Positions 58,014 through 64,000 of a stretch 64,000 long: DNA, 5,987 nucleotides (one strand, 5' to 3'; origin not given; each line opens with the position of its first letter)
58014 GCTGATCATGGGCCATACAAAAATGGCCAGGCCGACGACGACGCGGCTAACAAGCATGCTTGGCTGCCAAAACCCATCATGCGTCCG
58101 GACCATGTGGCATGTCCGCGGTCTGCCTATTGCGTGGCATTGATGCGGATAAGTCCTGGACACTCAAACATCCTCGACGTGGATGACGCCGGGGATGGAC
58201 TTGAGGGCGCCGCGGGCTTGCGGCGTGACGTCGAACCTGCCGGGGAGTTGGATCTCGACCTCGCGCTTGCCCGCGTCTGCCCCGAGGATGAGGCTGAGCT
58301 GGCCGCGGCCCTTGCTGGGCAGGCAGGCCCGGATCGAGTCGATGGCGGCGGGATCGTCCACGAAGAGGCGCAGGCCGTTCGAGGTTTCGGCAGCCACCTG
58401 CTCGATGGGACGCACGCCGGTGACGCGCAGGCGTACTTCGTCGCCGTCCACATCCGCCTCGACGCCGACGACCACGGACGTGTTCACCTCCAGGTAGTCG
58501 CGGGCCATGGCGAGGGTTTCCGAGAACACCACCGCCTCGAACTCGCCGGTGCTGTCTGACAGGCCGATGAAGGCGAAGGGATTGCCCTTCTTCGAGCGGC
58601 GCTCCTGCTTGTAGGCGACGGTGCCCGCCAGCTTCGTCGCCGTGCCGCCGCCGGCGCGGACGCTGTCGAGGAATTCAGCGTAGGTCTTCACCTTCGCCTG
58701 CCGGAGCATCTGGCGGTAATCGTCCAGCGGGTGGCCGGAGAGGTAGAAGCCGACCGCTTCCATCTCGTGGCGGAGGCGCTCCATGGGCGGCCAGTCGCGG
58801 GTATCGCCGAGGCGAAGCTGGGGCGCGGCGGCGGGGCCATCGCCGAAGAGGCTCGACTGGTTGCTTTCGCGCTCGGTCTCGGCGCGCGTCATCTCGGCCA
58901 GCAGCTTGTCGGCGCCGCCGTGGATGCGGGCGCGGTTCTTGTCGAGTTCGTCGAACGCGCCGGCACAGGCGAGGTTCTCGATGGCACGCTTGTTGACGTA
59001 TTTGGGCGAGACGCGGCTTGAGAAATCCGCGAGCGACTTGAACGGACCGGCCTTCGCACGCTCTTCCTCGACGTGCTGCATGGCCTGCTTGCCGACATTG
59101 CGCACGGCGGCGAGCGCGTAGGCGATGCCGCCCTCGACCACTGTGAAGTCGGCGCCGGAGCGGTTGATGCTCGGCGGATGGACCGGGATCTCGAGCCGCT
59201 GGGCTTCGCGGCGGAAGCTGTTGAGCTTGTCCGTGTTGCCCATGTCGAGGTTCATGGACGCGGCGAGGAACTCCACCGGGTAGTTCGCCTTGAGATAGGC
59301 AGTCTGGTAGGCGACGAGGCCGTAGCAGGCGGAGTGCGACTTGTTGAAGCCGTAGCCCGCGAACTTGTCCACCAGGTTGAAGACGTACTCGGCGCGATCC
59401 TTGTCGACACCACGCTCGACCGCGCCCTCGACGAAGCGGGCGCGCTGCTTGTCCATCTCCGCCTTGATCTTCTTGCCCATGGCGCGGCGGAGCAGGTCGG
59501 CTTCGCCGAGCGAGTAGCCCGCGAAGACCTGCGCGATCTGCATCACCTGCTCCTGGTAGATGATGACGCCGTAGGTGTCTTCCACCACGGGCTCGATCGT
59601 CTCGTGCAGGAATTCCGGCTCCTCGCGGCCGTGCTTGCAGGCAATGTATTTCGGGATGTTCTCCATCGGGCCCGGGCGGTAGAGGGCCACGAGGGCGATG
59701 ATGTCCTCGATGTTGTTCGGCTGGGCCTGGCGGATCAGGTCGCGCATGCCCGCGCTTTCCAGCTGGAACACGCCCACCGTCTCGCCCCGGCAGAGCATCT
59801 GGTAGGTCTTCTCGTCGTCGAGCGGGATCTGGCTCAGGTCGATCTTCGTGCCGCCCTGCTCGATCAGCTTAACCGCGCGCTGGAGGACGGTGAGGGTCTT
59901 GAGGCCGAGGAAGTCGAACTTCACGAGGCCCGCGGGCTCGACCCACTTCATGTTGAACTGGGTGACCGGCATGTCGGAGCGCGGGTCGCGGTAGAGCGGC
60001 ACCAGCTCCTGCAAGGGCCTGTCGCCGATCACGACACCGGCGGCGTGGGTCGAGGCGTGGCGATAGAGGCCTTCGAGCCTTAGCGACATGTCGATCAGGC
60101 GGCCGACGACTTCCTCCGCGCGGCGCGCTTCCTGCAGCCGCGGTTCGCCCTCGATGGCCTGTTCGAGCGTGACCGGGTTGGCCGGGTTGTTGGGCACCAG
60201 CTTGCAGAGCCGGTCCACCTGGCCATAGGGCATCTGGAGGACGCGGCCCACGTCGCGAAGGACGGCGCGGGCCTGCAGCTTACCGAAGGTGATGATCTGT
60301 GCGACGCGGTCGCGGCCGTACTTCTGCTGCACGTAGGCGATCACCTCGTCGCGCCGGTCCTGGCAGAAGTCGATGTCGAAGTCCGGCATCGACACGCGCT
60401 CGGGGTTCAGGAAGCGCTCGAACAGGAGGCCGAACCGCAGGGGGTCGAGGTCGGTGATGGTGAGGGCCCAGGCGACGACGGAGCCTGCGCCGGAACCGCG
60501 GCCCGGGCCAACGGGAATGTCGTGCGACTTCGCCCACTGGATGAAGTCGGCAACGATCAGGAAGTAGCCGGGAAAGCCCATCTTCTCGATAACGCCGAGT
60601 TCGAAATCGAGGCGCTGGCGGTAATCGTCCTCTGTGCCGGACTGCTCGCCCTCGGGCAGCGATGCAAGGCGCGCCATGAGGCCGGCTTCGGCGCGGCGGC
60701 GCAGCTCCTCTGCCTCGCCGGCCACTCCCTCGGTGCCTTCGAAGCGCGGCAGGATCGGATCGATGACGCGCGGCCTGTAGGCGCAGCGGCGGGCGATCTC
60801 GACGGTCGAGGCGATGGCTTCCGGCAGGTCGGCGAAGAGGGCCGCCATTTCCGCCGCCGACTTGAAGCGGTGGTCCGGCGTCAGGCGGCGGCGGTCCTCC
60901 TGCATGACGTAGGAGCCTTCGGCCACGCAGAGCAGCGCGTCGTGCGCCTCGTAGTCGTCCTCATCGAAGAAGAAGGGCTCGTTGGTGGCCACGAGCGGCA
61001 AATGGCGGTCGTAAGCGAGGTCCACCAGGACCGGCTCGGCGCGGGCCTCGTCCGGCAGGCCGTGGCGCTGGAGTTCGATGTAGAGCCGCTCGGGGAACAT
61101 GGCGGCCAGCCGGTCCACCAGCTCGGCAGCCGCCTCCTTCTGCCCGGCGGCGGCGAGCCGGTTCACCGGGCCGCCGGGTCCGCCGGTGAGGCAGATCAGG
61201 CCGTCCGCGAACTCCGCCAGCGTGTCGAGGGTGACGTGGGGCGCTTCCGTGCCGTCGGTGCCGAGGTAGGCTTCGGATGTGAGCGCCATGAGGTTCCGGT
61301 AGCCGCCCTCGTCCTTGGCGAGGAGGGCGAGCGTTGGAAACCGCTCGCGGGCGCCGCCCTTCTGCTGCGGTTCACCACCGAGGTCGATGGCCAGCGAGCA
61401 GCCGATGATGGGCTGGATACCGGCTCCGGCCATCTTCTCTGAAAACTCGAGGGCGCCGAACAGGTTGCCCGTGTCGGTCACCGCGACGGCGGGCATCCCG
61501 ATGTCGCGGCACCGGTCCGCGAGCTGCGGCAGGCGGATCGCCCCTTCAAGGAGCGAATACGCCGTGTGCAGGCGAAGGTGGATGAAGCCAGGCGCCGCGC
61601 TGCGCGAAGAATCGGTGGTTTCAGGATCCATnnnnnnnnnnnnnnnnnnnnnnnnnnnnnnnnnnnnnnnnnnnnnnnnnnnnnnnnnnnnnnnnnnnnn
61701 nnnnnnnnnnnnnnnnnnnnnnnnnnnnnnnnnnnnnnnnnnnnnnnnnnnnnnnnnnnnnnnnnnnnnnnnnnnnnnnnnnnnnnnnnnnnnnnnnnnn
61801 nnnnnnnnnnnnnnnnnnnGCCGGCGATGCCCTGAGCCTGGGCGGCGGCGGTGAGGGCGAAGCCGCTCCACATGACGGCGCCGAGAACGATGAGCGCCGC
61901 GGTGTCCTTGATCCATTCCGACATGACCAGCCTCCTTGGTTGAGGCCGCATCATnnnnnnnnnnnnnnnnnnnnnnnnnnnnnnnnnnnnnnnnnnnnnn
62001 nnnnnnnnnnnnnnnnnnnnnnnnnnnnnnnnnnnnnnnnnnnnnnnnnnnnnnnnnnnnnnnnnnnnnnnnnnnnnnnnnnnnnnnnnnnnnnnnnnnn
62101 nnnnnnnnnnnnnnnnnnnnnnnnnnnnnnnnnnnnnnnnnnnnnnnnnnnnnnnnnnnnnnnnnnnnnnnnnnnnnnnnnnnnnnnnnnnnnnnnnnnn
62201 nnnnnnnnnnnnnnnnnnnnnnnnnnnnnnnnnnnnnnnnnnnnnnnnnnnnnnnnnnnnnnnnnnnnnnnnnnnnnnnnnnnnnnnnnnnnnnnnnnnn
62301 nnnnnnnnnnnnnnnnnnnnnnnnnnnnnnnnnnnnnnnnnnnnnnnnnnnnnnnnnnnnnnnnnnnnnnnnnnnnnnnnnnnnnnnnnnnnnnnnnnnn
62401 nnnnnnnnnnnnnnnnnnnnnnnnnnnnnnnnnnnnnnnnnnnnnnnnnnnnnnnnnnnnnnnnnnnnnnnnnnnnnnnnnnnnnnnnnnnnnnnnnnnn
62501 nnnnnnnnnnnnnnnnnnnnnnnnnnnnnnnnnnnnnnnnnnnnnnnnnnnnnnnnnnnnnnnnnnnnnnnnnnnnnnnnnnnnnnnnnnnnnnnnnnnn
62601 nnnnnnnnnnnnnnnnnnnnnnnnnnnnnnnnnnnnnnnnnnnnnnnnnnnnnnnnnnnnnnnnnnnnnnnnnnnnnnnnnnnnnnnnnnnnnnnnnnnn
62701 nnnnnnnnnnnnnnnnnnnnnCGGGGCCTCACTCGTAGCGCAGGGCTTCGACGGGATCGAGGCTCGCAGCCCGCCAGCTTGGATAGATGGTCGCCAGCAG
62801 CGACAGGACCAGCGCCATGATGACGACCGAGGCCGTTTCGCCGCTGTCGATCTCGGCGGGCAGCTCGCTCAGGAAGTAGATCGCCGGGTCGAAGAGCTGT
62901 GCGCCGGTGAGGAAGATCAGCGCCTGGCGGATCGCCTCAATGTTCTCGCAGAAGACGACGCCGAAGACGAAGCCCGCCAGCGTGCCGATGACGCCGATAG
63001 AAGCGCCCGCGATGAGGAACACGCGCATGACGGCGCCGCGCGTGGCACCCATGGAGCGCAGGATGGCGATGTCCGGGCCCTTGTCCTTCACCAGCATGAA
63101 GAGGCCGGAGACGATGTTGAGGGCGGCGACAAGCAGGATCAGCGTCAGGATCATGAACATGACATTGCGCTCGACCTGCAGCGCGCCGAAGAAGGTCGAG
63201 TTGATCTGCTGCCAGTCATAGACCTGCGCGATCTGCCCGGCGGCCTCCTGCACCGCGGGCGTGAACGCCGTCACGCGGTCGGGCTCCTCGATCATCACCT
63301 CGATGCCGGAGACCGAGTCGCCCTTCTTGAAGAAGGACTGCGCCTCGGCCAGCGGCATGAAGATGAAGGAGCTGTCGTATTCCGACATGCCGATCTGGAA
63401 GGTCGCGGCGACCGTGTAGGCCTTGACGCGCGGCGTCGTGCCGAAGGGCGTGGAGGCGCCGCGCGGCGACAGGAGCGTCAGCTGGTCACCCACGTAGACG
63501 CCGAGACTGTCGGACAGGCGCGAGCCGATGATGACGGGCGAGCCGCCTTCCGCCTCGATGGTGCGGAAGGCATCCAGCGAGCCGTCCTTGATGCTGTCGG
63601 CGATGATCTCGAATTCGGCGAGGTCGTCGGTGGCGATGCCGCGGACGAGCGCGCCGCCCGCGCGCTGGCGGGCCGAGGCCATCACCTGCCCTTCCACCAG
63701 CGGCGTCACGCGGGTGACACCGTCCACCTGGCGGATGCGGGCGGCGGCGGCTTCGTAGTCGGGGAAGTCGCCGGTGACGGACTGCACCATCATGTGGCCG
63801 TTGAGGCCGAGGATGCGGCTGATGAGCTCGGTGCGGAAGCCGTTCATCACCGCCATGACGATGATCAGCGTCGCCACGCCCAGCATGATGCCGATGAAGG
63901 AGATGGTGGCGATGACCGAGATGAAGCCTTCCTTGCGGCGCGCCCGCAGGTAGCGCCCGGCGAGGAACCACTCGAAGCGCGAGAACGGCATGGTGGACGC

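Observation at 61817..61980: Unannotated 35-aa SOS-controlled membrane peptide upstream of dnaE: probable SidA-like division inhibitor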

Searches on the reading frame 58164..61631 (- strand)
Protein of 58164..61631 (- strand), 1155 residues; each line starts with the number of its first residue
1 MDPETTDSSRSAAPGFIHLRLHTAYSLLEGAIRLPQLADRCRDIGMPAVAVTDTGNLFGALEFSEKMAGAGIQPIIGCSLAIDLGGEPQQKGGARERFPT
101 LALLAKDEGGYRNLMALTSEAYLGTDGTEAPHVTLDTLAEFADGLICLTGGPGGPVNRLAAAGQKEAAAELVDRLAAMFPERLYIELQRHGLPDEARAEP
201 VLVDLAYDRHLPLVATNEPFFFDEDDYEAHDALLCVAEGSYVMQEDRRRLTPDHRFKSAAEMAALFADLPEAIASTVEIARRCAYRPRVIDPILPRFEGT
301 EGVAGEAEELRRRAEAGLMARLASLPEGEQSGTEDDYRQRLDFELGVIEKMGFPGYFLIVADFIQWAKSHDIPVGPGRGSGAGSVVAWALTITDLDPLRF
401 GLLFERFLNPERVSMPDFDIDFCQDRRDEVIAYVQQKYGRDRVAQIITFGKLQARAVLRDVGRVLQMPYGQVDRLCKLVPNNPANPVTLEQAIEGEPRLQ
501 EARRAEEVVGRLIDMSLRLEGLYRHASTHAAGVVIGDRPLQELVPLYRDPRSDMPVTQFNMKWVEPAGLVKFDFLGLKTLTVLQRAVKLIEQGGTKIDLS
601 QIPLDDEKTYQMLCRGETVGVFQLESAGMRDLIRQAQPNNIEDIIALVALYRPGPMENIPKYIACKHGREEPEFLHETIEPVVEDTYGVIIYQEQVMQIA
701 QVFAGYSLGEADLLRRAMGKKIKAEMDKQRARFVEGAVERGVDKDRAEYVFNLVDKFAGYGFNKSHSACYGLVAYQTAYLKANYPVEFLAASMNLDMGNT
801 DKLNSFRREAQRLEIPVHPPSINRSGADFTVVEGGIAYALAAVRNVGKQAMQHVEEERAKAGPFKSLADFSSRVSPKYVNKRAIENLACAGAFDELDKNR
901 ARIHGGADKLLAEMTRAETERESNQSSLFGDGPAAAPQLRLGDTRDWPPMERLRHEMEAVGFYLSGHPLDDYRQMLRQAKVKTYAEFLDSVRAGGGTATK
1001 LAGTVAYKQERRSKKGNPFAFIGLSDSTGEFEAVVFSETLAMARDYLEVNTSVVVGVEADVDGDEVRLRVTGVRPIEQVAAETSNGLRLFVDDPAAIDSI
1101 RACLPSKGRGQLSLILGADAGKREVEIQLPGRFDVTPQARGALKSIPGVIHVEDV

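Call 79: search_protein_families(library=ncbifam, proteins=[window:58164-61631:-], max_evalue=1e-10)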
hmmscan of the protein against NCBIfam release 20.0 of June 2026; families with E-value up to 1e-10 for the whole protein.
window:58164-61631:- (1155 aa): 13 families
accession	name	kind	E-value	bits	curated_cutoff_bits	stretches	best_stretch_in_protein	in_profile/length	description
NF004226.0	PRK05673.1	equivalog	0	1501.8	1002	1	14-1151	4-1142/1146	DNA polymerase III subunit alpha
TIGR00594.1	polc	superfamily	0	1231.7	434.35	1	16-1036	1-1022/1022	DNA polymerase III subunit alpha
NF005298.0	PRK06826.1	equivalog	0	1159.1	1260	1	15-1126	4-1122/1151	DNA polymerase III subunit alpha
NF005617.0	PRK07374.1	equivalog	1.7e-294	980.1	1653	1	15-1080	2-1084/1170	DNA polymerase III subunit alpha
NF005377.0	PRK06920.1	equivalog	7e-277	921.5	1806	1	16-1082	3-1030/1108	DNA polymerase III subunit alpha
NF007079.0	PRK09532.1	equivalog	2.5e-204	681.1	1525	1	16-764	3-778/876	DNA polymerase III subunit alpha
NF005516.0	PRK07135.1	equivalog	4.1e-192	640.9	1084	1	334-966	250-879/974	DNA polymerase III DnaE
NF004225.0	PRK05672.1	subfamily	8.3e-189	630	939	1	14-1062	4-1016/1047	error-prone DNA polymerase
NF005582.0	PRK07279.1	equivalog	3.8e-188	627.8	1279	1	210-1052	147-940/1033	DNA polymerase III subunit alpha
NF004550.0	PRK05898.1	equivalog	2.8e-171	572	1182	1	317-914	238-827/971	DNA polymerase III subunit alpha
NF005616.0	PRK07373.1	equivalog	1.3e-69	234.9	646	1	757-1079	33-363/449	DNA polymerase III subunit alpha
NF001688.0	PRK00448.1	equivalog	2.1e-27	95.2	873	0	95-398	611-913/1445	PolC-type DNA polymerase III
TIGR01405.1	polC_Gram_pos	equivalog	5.2e-24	84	1043.45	0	95-398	377-678/1211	DNA polymerase III subunit alpha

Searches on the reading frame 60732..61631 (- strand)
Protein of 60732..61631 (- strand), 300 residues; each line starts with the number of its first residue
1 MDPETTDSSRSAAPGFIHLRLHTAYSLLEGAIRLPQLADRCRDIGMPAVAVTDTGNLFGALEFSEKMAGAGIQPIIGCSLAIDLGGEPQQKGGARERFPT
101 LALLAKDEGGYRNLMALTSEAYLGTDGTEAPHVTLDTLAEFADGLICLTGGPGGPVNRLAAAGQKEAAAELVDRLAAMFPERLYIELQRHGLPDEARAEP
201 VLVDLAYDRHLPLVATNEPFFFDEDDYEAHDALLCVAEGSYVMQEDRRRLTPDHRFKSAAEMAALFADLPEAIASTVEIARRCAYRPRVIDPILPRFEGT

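Call 47: find_related_loci(query=A5, collection=genome_contigs, flank=2000)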
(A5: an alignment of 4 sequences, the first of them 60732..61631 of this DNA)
Query A5 (300 aa) in genome_contigs; peptide patterns used: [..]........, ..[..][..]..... (x = any residue, [..] = any of these).
600 stretches matched a pattern (row limit reached: there are more); 594 encode a relative of the query (tblastn E <= 1e-3); the best 80 are kept; 80 distinct loci.
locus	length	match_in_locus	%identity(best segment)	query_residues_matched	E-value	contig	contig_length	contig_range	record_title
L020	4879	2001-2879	77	6-299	2e-149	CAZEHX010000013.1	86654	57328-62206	MAG TPA_asm: uncultured Parvibaculaceae bacterium isolate binchicken_co47_155 genome assembly, contig: NODE_146_length_8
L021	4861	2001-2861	64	13-297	2e-114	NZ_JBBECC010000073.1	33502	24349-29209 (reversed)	MAG: Parvibaculum sp. isolate LejiaF_63_19 Lejia_F_1935_length_33502_cov_11, whole genome shotgun sequence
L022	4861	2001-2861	63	16-298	2e-112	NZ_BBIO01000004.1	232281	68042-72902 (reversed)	Tepidicaulis marinus strain MA2, whole genome shotgun sequence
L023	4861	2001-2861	62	16-298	4e-112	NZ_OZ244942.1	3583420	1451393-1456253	MAG: Tepidicaulis sp. isolate 6d8b9b09-a9f0-4521-ba2e-e82c972f98ca chromosome 1, complete sequence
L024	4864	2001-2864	62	12-297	2e-111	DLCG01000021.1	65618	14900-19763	MAG TPA_asm: Rhodobiaceae bacterium UBA7804 UBA7804_contig_8067, whole genome shotgun sequence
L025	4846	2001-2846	60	15-297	5e-110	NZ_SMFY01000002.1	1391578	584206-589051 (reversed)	Ancylobacter aquaticus strain DSM 101 Ga0310526_102, whole genome shotgun sequence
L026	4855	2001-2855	63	14-297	4e-110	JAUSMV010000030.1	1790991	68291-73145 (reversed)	MAG: Parvibaculum sp. isolate E19_maxbin.097_sub E19_k141_607206, whole genome shotgun sequence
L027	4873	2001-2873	60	15-299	2e-109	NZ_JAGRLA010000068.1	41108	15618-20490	MAG: Bauldia sp. isolate HKST-UBA53 k127_525848, whole genome shotgun sequence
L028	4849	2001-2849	62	16-297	2e-108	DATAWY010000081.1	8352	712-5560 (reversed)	MAG TPA_asm: Rhizomicrobium sp. isolate SMAG_U5638 k141_1549695, whole genome shotgun sequence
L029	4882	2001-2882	60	8-297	2e-108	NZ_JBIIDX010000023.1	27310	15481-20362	MAG: Aestuariivirga sp. isolate ME2000-08-17pf_3300042335_group1_bin81 Rohwer_bin1923_scaffold_930_c1, whole genome shot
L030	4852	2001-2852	61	14-297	4e-108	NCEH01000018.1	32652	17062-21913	MAG: Rhizobiales bacterium 32-66-11 04302015_32_scaffold_321, whole genome shotgun sequence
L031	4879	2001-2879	59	9-297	1e-107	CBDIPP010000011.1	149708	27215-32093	MAG: uncultured Parvibaculaceae bacterium isolate C9799-m2-bin18 genome assembly, contig: P-CCAP979-9-C411, whole genome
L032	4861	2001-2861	60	16-297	5e-107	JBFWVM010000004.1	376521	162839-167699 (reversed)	MAG: Parvibaculaceae bacterium isolate CA_2019_TPBF_94 NODE_226_length_376521_cov_9.296931_TPBF, whole genome shotgun se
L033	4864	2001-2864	59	15-299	7e-107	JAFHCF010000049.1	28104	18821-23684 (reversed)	MAG: Prosthecomicrobium sp. isolate D3-2 k99_444, whole genome shotgun sequence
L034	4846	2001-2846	58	15-297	1e-106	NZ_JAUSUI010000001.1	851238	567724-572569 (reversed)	Ancylobacter polymorphus strain DSM 2457 Ga0480545_01, whole genome shotgun sequence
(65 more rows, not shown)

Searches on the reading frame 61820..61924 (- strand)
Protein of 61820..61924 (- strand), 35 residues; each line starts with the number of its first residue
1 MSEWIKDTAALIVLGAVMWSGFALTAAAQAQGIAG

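Call 33: search_protein_representatives(alignment_id=A2)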
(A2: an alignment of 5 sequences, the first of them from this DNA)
Query: 5 sequences, 32 profile positions. Proteins with E-value up to 0.001 (for the whole library): 2; up to 1e-10: 2; up to 1e-30: 0. The best 2 are listed.
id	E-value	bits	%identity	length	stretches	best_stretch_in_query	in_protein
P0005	1.2e-13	66.4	-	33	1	1-31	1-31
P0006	3.3e-13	65.0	-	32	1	1-26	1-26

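Call 51: search_protein_families(library=ncbifam, proteins=[window:61820-61924:-], max_evalue=10)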
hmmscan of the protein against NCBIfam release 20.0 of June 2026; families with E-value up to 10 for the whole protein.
seq(35 aa): 0 families

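Call 52: search_protein_families(library=pfam, proteins=[window:61820-61924:-], max_evalue=10)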
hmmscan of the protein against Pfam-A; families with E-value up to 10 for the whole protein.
seq(35 aa): 0 families

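Call 86: predict_structure(alignment_id=A7)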
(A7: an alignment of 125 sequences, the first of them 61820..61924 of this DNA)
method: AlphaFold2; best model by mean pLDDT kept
length: 35 residues; sequences in the alignment: 125
mean_pLDDT: 93.9   pTM: 0.56
mean pLDDT of the five models: 93.9, 92.2, 91.8, 90.3, 89.3
residues with pLDDT >= 90: 30; 70-90: 3; 50-70: 2; < 50: 0
segments of 3 or more residues with pLDDT < 50: none
pLDDT, mean of each block of 10 residues (from residue 1): 92 99 97 82
secondary structure, 60 per line:
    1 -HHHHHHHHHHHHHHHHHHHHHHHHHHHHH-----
elements in order: H2-30

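Call 90: search_protein_families(library=ncbifam, alignment_id=A7, max_evalue=1)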
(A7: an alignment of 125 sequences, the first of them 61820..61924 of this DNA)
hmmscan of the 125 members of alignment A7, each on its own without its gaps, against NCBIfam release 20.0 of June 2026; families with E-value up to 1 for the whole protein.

A. member 1, window:61820-61924:- (35 aa): 0 families

B. families by the number of members that match (of 125 scanned): 7 families
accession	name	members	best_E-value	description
NF050115.1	membrane_Rv2732c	20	0.0082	Rv2732c family membrane protein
NF033228.1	div_inhib_SidA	5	0.013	cell division inhibitor SidA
NF050117.1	aa3_CtaC_Actin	3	0.055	aa3-type cytochrome oxidase subunit II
TIGR02860.1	spore_IV_B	2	0.16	SpoIVB peptidase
NF009793.2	PRK13285.1-1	1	0.065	flagellar assembly protein FliW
NF050134.1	TdecoylIsomFabM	1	0.067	trans-2-decenoyl-ACP isomerase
NF004018.0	PRK05480.1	1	0.087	uridine kinase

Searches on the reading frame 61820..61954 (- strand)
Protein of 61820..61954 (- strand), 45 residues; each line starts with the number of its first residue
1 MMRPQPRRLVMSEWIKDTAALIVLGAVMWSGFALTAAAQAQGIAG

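Call 12: find_homologous_proteins(query=window:61820-61954:-, max_evalue=10)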
Query seq(45 aa) (45 aa): 4 proteins with E <= 10 among 4 candidates.
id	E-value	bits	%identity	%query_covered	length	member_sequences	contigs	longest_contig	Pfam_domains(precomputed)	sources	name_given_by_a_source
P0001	1.5e-9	54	91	71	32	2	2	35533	-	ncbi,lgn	-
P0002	2.2e-9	53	91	71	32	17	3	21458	-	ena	-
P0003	7.2e-9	52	86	49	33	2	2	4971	-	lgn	-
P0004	8.6e-9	52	86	49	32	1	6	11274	-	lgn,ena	-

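Call 14: find_encoding_contigs(protein=P0001, flank=3000, max_places=4)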
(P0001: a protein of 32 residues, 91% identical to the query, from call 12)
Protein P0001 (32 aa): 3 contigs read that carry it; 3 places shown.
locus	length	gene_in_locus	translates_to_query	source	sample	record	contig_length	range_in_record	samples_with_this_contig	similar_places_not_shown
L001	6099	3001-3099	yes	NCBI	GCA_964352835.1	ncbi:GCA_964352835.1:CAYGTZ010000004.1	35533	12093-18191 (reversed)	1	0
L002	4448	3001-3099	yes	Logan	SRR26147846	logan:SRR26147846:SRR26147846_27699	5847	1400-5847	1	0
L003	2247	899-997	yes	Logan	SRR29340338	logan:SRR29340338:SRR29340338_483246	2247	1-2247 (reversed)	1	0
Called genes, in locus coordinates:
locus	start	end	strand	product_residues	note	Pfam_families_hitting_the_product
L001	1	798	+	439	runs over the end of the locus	PF00587:tRNA-synt_2b, PF03129:HGTP_anticodon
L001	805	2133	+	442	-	PF12704:MacB_PCD, PF02687:FtsX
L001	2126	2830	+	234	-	PF00005:ABC_tran, PF13304:AAA_21 (faint)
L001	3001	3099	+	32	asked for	-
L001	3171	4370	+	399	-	-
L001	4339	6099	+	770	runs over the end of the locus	PF07733:DNA_pol3_alpha, PF17657:DNA_pol3_finger, PF14579:HHH_6, PF01336:tRNA_anti-codon (weak)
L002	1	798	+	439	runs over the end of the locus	PF00587:tRNA-synt_2b, PF03129:HGTP_anticodon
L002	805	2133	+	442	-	PF12704:MacB_PCD, PF02687:FtsX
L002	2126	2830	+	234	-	PF00005:ABC_tran, PF13304:AAA_21 (faint)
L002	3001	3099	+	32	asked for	-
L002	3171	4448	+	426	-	?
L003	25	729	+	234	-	PF00005:ABC_tran, PF13304:AAA_21 (faint)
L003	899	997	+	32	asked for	-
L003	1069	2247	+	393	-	?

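Call 15: find_encoding_contigs(protein=P0003, flank=3000, max_places=4)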
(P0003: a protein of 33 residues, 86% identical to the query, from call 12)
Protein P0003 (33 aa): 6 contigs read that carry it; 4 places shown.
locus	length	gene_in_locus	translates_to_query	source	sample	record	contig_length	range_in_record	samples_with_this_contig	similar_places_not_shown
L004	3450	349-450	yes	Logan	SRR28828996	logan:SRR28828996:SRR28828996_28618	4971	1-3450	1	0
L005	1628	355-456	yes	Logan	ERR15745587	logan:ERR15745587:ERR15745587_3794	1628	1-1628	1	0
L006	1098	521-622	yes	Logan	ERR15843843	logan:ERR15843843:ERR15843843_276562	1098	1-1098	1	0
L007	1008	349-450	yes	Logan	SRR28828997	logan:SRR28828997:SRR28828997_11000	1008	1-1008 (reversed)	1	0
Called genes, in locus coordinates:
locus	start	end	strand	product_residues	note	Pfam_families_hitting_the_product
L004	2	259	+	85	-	?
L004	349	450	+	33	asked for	-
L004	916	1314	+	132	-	PF03646:FlaG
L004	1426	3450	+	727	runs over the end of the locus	PF13432:TPR_16 (weak), PF14559:TPR_19, PF13429:TPR_15 (weak), PF14559:TPR_19, PF13424:TPR_12, PF13371:TPR_9 (weak), PF00515:TPR_1, PF07719:TPR_2 (weak), +14 more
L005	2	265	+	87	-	?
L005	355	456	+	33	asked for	-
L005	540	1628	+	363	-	?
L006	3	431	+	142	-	?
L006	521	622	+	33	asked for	-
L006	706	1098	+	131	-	?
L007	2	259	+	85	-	?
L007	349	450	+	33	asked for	-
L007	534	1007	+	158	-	?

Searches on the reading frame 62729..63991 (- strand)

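Call 79: search_protein_families(library=ncbifam, proteins=[window:62729-63991:-], max_evalue=1e-10)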
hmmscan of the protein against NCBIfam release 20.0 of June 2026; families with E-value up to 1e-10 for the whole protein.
window:62729-63991:- (420 aa): 5 families
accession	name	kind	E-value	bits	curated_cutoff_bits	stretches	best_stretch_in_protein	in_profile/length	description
TIGR02212.1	lolCE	equivalog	1.3e-143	478.9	362.45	1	6-420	2-411/411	lipoprotein-releasing ABC transporter permease subunit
NF008357.0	PRK11146.1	exception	7.3e-82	275.4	439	1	7-417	6-411/414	lipoprotein-releasing ABC transporter permease subunit LolE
TIGR02213.1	lolE_release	exception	2.6e-75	253.8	540.35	1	8-417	4-408/411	lipoprotein-releasing ABC transporter permease subunit LolE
NF008076.0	PRK10814.1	exception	2e-69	234.5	473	1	8-420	7-399/399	lipoprotein-releasing ABC transporter permease subunit LolC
TIGR03434.1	ADOP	subfamily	7.2e-12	44.2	622.3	0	262-354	258-350/803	ADOP family duplicated permease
